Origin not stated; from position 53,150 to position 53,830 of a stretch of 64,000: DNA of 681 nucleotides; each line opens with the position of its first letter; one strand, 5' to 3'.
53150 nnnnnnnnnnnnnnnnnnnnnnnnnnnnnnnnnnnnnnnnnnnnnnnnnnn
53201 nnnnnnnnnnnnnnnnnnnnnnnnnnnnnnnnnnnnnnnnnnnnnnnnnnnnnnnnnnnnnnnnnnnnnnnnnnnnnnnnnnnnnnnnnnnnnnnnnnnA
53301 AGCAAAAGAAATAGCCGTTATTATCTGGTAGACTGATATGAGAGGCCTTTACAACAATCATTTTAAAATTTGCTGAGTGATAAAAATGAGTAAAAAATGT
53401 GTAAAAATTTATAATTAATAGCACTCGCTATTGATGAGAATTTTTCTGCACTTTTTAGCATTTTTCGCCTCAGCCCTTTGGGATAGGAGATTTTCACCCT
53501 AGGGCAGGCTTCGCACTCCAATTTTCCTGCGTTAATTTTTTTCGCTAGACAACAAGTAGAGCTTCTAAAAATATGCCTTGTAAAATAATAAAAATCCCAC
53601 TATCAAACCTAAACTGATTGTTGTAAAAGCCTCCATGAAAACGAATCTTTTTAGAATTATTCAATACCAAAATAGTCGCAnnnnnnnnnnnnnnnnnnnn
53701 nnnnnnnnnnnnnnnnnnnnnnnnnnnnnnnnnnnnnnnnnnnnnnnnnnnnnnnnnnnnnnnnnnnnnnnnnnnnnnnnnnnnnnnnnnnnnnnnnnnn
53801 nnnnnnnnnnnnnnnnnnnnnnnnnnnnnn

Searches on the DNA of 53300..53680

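Call 57: search_rna_families(source=window, start=53300, end=53680, threshold=evalue, max_evalue=10)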
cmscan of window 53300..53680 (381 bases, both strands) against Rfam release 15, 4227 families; matches with E-value up to 10: 2.
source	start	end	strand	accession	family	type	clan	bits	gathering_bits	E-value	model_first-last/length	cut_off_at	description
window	53460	53517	+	RF02753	ES173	Gene; sRNA;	-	16.5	90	1.5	1-64/64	no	ES173 sRNA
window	53302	53326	-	RF00489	ctRNA_p42d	Gene; antisense;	-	12.9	50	9.7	1-46/46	no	ctRNA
